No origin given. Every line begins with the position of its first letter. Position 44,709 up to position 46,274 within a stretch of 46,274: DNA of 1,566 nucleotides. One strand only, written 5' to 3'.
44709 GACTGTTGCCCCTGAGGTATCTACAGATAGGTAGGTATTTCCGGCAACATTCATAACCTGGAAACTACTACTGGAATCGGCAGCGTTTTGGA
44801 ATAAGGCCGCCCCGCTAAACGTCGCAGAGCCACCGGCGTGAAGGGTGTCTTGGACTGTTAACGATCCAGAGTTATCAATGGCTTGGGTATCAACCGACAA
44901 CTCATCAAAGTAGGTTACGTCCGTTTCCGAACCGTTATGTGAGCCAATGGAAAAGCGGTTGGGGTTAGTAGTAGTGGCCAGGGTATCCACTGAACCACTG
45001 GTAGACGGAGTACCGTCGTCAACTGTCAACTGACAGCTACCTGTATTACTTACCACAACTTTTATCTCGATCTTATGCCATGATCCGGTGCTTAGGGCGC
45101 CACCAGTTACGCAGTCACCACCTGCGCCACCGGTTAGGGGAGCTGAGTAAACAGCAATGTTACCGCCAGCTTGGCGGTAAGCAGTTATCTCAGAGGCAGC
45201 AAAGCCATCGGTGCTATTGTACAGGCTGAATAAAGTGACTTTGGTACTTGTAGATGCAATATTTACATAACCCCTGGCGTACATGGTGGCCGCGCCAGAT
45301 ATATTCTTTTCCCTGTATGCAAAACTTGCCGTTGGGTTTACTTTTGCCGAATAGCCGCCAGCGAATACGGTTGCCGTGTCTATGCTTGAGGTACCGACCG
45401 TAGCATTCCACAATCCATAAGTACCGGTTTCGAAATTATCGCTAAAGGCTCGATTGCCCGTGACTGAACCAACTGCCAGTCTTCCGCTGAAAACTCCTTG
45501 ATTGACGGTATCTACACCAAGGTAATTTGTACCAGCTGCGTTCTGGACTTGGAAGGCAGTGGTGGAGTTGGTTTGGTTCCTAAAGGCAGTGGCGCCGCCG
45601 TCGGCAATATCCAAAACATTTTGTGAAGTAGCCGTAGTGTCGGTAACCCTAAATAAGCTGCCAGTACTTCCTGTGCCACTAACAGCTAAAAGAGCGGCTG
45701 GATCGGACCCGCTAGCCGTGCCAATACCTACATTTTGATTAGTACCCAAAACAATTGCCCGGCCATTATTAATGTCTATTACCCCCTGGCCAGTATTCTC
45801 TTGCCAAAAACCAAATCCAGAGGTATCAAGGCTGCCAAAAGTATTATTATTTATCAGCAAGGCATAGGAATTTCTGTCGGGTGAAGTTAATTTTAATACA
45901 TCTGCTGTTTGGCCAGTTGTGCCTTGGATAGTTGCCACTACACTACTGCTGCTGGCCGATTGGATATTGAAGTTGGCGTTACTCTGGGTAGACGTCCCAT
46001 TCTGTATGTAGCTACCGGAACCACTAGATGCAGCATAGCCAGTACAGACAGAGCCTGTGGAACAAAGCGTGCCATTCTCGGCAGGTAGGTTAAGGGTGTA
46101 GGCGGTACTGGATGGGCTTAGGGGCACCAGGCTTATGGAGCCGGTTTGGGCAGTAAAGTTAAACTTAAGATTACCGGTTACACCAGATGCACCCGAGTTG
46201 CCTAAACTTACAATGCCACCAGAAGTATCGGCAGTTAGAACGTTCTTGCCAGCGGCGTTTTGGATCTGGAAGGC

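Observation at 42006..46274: Giant (>1423 aa) tail-fibre-like surface protein next to parAB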

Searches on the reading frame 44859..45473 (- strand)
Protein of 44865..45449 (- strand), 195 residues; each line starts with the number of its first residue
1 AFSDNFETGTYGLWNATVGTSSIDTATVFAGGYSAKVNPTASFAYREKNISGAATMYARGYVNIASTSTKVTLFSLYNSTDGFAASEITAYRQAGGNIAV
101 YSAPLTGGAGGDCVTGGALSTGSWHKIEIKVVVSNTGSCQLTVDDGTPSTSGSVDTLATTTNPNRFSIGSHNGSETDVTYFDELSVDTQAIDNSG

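Call 17: search_protein_families(library=ncbifam, proteins=[window:44865-45449:-], max_evalue=1)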
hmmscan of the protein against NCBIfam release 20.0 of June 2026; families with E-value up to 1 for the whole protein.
window:44865-45449:- (195 aa): 1 family
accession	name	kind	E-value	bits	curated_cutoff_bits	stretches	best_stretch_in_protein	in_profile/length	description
NF052245.1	SorA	equivalog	0.054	12.2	600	1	66-137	100-167/396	SorA family sulfite dehydrogenase catalytic subunit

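Call 27: search_solved_structures(query=A2, max_evalue=1, show_alignments=2)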
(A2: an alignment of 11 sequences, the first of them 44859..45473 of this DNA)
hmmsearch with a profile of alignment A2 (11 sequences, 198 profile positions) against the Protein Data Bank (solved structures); distinct sequences matched with E-value up to 1: 7.
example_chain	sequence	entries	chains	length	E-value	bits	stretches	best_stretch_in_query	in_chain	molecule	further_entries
3zyp_A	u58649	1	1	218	9.5e-08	35.2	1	11-193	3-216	CIP1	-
4xup_A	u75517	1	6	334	2.3e-05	27.4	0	116-155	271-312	Endo-1,4-beta-xylanase C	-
4xun_A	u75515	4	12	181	0.0004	23.3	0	115-157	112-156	Endo-1,4-beta-xylanase C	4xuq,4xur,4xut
8xmz_A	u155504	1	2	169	0.011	18.7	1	13-76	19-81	T9SS C-terminal target domain-containing protein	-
2a5z_A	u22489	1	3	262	0.24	14.3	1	74-188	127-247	hypothetical protein SO2946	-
4xuo_A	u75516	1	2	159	0.5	13.3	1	4-49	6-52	Endo-1,4-beta-xylanase C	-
2xom_A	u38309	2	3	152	0.93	12.4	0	12-67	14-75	ARABINOGALACTAN ENDO-1,4-BETA-GALACTOSIDASE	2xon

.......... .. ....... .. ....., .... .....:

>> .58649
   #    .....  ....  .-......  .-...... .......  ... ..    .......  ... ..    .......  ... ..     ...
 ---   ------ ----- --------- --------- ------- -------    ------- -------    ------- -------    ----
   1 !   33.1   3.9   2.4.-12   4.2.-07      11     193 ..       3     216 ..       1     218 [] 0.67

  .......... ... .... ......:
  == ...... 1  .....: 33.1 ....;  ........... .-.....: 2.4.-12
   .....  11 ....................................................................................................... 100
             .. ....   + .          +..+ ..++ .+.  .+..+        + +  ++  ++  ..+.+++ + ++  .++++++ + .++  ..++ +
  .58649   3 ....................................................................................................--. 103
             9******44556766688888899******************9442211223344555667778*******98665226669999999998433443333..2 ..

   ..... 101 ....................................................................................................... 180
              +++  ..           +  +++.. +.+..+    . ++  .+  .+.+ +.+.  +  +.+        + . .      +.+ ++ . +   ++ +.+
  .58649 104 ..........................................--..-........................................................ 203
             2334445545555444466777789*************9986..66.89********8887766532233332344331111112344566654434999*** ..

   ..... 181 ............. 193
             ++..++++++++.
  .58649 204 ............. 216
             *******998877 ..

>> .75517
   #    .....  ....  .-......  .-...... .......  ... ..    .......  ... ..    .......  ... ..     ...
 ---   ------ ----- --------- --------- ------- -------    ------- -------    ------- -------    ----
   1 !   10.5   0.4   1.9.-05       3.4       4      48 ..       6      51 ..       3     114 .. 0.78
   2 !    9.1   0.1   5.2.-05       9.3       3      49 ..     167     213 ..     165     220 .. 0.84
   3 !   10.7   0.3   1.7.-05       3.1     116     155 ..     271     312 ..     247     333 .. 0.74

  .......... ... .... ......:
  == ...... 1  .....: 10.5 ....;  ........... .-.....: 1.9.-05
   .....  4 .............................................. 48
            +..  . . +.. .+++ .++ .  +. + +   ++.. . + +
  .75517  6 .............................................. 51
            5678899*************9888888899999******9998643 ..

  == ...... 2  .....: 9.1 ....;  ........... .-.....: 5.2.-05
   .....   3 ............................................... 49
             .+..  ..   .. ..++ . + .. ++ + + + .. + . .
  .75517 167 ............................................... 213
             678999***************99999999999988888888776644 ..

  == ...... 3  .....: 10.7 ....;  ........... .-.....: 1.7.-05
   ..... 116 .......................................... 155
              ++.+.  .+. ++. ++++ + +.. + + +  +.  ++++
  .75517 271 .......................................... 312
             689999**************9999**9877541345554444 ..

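Call 28: search_protein_families(library=pfam, alignment_id=A2, max_evalue=0.1)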
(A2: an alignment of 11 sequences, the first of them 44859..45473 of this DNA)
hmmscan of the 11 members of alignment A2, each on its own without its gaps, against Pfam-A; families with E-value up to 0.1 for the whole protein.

A. member 1, window:44859-45473:- (205 aa): 3 families
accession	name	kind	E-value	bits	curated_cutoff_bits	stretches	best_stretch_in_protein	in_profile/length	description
PF13385.13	Laminin_G_3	-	0.0037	17.9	27.6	1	70-185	25-130/151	Concanavalin A-like lectin/glucanases superfamily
PF14099.13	Polysacc_lyase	-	0.005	17.2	29.9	0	125-192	138-209/210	Polysaccharide lyase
PF02210.31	Laminin_G_2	-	0.024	15.5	22.9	1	119-179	42-99/126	Laminin G domain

B. families by the number of members that match (of 11 scanned): 11 families
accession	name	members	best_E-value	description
PF14099.13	Polysacc_lyase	10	1.2e-08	Polysaccharide lyase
PF02018.23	CBM_4_9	5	2.5e-05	Carbohydrate binding domain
PF02210.31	Laminin_G_2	3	0.014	Laminin G domain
PF21340.4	Polysacc_lyase-like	2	0.00019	Cip1-like, core domain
PF13385.13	Laminin_G_3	1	0.0037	Concanavalin A-like lectin/glucanases superfamily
PF14436.11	EndoU_bacteria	1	0.018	Bacterial EndoU nuclease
PF13364.12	BetaGal_ABD2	1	0.027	Beta-galactosidase second all-beta domain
PF16100.11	RMI2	1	0.053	RecQ-mediated genome instability protein 2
PF00054.30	Laminin_G_1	1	0.056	Laminin G domain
PF06439.18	3keto-disac_hyd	1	0.075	3-keto-disaccharide hydrolase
PF17106.10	NACHT_sigma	1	0.078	Sigma domain on NACHT-NTPases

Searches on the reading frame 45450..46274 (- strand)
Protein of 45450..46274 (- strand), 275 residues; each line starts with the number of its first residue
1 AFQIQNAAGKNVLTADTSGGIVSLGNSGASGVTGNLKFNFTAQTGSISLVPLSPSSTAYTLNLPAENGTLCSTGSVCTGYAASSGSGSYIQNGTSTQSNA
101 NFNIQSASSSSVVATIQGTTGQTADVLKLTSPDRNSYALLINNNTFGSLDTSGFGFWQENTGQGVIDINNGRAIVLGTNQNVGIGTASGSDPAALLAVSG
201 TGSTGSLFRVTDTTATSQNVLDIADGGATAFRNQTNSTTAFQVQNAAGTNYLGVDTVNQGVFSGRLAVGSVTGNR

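Call 7: search_protein_families(library=pfam, proteins=[window:45603-46274:-], max_evalue=1)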
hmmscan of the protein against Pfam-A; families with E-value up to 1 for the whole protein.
window:45603-46274:- (224 aa): 1 family
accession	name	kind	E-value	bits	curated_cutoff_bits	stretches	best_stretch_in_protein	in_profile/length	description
PF06934.16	CTI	-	0.43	9.5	25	1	88-149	369-431/692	Fatty acid cis/trans isomerase (CTI)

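Call 69: search_protein_families(library=pfam, proteins=[window:45450-46274:-], max_evalue=0.1)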
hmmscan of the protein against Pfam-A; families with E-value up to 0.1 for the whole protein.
window:45450-46274:- (275 aa): 0 families
